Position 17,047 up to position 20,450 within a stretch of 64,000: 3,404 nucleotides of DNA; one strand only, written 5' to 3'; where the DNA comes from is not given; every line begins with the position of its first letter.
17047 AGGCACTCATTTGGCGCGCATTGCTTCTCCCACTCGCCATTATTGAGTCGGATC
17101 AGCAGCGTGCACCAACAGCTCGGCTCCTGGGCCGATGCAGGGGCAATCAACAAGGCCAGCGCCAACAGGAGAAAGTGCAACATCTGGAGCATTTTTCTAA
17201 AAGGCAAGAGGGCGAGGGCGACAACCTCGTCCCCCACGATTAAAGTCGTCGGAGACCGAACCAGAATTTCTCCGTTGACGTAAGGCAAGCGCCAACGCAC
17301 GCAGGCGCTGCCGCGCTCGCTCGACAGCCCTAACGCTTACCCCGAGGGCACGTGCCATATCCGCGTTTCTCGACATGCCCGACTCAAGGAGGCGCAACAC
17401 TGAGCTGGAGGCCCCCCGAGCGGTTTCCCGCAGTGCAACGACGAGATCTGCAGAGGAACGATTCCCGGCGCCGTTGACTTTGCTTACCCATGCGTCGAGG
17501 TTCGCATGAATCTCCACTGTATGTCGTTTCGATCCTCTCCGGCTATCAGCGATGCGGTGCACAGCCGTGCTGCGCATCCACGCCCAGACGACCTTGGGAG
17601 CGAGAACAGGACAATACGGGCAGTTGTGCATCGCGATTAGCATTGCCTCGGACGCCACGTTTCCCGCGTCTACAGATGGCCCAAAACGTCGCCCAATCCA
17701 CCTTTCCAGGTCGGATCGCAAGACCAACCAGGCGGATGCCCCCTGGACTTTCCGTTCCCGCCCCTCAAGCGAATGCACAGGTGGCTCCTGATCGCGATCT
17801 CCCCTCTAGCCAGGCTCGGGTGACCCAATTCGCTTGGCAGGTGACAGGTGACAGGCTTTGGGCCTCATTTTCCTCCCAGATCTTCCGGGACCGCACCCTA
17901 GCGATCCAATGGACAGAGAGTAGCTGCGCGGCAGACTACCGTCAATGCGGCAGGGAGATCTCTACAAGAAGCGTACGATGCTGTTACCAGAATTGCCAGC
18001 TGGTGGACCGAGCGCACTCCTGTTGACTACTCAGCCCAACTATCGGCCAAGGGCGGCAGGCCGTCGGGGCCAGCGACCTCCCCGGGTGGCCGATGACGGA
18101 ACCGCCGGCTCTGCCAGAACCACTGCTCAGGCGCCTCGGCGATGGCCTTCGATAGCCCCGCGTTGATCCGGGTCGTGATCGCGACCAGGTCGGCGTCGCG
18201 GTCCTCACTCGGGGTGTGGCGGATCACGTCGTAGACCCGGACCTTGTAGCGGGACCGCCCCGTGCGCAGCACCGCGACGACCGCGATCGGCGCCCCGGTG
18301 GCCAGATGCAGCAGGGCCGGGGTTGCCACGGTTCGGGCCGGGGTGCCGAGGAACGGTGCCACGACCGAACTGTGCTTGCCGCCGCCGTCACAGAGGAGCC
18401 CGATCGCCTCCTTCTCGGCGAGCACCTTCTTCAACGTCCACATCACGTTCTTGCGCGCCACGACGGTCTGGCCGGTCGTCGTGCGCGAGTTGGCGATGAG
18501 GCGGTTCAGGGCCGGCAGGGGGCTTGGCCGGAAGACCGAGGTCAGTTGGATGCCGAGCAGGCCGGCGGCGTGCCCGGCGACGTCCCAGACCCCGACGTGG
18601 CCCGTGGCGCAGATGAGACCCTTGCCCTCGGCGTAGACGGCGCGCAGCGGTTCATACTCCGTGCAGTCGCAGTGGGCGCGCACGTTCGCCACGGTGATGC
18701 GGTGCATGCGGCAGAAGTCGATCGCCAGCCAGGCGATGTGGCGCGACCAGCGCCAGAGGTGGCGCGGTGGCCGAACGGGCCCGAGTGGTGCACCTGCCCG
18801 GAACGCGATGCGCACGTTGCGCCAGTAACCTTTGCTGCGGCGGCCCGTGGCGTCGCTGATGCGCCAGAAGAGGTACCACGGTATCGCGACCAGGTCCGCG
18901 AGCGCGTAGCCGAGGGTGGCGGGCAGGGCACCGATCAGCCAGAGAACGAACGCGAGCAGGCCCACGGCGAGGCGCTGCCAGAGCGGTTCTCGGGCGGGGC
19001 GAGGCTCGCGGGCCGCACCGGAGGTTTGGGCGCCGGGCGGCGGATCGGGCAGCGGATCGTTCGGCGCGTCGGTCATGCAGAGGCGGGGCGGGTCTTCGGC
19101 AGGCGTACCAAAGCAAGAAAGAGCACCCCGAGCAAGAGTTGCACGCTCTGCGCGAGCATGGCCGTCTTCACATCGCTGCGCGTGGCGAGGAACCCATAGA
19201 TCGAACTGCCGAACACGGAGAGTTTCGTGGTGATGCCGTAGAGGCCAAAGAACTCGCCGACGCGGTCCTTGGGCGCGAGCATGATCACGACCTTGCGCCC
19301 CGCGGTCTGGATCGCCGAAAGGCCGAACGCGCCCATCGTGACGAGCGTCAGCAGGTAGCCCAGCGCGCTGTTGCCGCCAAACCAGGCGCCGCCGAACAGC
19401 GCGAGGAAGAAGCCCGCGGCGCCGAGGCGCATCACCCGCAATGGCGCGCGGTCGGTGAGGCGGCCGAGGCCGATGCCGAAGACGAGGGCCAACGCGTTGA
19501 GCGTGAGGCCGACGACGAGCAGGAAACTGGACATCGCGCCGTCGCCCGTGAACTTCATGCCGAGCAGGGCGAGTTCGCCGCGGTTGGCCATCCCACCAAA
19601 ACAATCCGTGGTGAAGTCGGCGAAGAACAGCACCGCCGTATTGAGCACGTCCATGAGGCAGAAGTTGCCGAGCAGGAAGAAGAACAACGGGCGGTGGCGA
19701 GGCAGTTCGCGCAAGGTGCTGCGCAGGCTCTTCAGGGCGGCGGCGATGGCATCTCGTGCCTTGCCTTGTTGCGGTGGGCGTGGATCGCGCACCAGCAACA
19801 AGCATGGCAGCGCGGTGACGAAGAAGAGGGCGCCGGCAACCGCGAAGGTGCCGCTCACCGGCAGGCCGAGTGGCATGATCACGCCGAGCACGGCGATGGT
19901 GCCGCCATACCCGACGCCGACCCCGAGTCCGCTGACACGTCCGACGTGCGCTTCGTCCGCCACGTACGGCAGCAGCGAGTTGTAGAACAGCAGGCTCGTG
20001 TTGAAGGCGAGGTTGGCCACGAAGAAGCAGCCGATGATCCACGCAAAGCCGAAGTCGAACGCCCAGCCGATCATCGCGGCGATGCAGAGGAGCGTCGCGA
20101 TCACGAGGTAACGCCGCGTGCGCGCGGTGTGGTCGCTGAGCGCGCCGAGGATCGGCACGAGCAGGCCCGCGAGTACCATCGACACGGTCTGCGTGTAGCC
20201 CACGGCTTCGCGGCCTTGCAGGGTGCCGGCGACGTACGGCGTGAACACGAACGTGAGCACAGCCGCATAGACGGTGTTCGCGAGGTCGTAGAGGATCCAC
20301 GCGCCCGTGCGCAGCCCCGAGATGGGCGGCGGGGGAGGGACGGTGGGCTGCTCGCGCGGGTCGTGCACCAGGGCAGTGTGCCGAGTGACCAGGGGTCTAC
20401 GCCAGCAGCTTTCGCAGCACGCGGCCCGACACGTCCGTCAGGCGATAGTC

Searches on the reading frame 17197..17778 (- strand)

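Call 65: search_protein_families(library=pfam, proteins=[window:17197-17778:-], max_evalue=0.001)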
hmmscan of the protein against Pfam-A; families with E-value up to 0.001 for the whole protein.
window:17197-17778:- (193 aa): 2 families
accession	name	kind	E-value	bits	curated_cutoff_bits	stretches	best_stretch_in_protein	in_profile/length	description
PF13551.12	HTH_29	-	9.2e-05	22.9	28.1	1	127-173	4-51/64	Winged helix-turn helix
PF13518.12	HTH_28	-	0.00021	21.7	25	1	127-170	5-48/52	Helix-turn-helix domain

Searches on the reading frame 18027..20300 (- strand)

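Call 64: search_protein_families(library=pfam, proteins=[window:18027-20300:-], max_evalue=0.001)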
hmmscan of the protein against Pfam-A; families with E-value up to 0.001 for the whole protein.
window:18027-20300:- (757 aa): 1 family
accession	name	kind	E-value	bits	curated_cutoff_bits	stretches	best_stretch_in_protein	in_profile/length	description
PF03279.18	Lip_A_acyltrans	-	1.9e-29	103.3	22.3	1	528-735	89-294/295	Bacterial lipid A biosynthesis acyltransferase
